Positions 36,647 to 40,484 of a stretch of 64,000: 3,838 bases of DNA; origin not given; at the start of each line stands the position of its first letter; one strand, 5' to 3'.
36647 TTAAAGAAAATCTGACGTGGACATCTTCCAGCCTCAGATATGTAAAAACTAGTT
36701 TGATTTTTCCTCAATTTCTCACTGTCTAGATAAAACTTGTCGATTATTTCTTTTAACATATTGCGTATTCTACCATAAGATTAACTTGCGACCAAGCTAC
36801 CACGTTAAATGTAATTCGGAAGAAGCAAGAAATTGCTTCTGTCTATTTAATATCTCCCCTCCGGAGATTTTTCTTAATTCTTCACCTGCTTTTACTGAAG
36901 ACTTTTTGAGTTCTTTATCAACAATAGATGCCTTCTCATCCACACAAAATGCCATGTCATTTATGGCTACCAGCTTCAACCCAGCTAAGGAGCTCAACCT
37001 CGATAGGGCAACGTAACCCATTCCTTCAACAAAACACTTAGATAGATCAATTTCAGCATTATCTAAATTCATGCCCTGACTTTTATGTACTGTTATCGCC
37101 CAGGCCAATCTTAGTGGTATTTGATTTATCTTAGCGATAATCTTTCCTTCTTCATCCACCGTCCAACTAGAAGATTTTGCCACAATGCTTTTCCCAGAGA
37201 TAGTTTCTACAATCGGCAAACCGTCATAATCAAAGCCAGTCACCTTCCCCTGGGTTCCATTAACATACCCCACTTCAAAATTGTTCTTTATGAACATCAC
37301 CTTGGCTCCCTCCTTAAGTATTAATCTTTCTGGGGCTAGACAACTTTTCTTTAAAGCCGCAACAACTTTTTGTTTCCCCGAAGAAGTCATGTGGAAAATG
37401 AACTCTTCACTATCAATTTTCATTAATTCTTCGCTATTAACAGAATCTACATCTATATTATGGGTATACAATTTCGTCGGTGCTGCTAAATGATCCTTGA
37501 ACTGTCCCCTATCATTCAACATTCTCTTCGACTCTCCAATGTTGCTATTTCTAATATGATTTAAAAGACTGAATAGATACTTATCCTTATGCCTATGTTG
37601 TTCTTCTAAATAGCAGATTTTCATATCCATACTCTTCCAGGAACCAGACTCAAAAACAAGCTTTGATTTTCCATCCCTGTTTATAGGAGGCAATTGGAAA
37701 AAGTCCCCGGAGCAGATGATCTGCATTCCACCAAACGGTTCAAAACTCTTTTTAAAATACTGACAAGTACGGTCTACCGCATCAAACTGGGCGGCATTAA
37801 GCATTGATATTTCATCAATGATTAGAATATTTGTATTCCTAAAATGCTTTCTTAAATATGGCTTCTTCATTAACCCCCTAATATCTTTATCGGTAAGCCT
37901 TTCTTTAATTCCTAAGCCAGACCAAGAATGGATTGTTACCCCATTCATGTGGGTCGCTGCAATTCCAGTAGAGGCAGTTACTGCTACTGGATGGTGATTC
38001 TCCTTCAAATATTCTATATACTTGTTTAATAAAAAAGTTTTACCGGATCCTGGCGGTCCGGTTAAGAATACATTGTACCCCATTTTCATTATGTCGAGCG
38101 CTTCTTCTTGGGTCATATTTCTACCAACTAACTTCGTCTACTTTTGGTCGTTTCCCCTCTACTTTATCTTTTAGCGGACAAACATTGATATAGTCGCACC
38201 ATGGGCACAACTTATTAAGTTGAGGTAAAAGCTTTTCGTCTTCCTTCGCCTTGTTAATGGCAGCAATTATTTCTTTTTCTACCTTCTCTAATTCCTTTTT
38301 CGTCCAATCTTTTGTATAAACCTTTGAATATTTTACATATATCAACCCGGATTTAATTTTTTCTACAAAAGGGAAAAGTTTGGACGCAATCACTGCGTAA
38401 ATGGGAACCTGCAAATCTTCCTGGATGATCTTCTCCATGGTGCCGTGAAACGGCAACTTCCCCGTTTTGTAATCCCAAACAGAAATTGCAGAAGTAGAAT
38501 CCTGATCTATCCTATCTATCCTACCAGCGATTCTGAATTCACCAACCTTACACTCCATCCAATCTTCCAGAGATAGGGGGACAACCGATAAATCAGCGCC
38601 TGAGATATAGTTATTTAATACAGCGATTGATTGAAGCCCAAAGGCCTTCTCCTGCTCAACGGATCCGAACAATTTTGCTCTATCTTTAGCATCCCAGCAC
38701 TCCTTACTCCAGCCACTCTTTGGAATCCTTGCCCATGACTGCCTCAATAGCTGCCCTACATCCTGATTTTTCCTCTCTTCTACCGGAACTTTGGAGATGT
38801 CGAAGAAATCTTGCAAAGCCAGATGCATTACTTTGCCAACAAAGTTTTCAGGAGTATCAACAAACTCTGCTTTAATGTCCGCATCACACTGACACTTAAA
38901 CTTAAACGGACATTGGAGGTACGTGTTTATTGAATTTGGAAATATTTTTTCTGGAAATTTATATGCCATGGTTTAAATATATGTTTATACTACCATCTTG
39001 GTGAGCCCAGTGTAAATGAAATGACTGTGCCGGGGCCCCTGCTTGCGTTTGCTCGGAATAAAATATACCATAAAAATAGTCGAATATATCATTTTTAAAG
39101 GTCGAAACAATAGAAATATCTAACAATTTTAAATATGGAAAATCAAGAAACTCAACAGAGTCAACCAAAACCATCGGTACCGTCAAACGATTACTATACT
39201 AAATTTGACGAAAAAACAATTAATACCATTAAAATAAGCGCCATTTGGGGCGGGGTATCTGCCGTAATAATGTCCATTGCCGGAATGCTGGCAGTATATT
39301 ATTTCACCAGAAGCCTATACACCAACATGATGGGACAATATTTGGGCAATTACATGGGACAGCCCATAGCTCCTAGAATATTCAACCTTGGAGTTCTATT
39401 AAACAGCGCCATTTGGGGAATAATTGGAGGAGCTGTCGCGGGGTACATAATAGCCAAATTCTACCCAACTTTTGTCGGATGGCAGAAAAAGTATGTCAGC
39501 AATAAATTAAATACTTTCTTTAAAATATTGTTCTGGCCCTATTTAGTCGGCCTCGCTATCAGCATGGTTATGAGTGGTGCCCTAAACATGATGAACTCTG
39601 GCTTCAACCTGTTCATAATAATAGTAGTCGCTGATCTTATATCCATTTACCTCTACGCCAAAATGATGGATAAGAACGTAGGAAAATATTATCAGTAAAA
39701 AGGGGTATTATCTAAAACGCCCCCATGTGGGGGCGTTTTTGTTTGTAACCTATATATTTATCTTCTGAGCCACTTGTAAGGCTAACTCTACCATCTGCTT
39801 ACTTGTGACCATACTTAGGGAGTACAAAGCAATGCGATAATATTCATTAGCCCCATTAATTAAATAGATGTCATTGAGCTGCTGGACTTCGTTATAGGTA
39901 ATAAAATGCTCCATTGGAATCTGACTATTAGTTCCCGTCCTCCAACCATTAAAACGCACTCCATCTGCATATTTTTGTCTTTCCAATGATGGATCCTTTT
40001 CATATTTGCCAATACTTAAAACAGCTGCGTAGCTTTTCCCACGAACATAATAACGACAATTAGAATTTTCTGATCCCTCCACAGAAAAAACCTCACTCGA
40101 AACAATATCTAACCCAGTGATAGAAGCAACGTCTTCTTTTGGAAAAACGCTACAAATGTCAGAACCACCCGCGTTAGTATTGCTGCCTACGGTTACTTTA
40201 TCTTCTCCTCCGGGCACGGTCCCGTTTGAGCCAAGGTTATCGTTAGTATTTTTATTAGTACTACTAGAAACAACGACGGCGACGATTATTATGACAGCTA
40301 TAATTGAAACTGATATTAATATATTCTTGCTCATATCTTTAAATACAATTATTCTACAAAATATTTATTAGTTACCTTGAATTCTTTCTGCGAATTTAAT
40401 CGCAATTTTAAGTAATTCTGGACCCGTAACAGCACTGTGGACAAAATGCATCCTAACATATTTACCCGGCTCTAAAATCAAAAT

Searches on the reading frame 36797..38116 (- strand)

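Call 6: search_protein_families(library=pfam, proteins=[window:36797-38116:-], max_evalue=1)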
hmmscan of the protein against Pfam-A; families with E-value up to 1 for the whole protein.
window:36797-38116:- (439 aa): 41 families (the best 25 are shown)
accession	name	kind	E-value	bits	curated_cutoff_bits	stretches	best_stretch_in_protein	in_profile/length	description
PF05970.20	PIF1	-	2.2e-35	122.7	25.9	1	10-178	19-191/223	PIF1-like helicase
PF13604.12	AAA_30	-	5e-15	56.2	27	1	3-207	6-187/191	AAA domain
PF13245.12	AAA_19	-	4.7e-14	53.1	25.1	1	3-144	1-131/134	AAA domain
PF21530.3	Pif1_2B_dom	-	8.9e-09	35.4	23.9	1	254-295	5-47/47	DNA helicase Pif1, 2B domain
PF13401.12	AAA_22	-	2.3e-07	31.6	27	1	15-118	7-107/130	AAA domain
PF07728.20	AAA_5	-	3.5e-06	27.5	22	1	15-113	1-85/139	AAA domain (dynein-related subfamily)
PF03266.21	NTPase_1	-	6.7e-06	26.5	23.9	1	15-44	1-30/168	NTPase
PF01443.25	Viral_helicase1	-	3.7e-05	24.1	21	1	19-114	4-79/228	Viral superfamily 1 RNA helicase core domain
PF07693.20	KAP_NTPase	-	3.9e-05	23.5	20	1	11-103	18-96/293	KAP family P-loop domain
PF00004.35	AAA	-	0.00018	22.4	21.2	1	16-115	1-82/131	ATPase family associated with various cellular activities (AAA)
PF13191.12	AAA_16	-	0.0004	21.4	32.6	1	15-41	26-52/167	AAA ATPase domain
PF12775.13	AAA_7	-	0.00046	20.2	25.8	1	9-55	29-76/181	P-loop containing dynein motor region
PF00437.27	T2SSE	-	0.00046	19.4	24.9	1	14-68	143-198/370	Type II/IV secretion system protein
PF00270.35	DEAD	-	0.00057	20.1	26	1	3-37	4-39/167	DEAD/DEAH box helicase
PF13173.12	AAA_14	-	0.00072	20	27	1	16-109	5-77/129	AAA domain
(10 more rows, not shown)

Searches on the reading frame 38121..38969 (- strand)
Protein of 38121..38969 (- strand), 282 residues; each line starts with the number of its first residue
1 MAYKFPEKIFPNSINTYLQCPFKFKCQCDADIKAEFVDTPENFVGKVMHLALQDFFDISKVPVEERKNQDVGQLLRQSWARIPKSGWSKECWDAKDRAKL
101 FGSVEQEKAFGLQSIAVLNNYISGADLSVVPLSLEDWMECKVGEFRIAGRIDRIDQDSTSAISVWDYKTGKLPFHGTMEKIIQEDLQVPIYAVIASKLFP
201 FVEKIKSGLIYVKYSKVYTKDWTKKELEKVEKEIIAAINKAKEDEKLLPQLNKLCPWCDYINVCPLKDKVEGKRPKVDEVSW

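Call 6: search_protein_families(library=pfam, proteins=[window:38121-38969:-], max_evalue=1)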
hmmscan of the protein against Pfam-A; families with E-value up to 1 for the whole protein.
window:38121-38969:- (282 aa): 3 families
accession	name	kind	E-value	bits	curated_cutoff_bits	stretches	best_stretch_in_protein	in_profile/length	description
PF12705.13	PDDEXK_1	-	1.7e-28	100.6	22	1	11-265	4-247/247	PD-(D/E)XK nuclease superfamily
PF01930.23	Cas_Cas4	-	0.014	15.9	22.7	1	149-264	54-158/160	Domain of unknown function DUF83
PF19150.5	DUF5832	-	0.1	13.4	26.7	1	179-233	18-73/81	Family of unknown function (DUF5832)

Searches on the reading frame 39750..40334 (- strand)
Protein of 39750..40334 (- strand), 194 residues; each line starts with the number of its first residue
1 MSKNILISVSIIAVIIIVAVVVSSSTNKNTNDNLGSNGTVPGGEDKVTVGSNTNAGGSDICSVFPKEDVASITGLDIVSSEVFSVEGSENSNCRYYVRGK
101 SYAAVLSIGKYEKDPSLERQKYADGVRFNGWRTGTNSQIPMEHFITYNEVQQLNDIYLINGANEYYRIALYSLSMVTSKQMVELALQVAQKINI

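Call 6: search_protein_families(library=pfam, proteins=[window:39750-40334:-], max_evalue=1)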
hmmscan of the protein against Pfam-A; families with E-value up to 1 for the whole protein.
window:39750-40334:- (194 aa): 2 families
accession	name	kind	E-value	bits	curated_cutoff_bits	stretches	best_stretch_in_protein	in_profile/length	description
PF12079.13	DUF3558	-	0.00081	19.8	34.1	1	39-122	26-106/173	Protein of unknown function (DUF3558)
PF25184.1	YxzE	-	0.009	17.5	40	1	1-59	1-58/65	YxzE-like putative bacteriocin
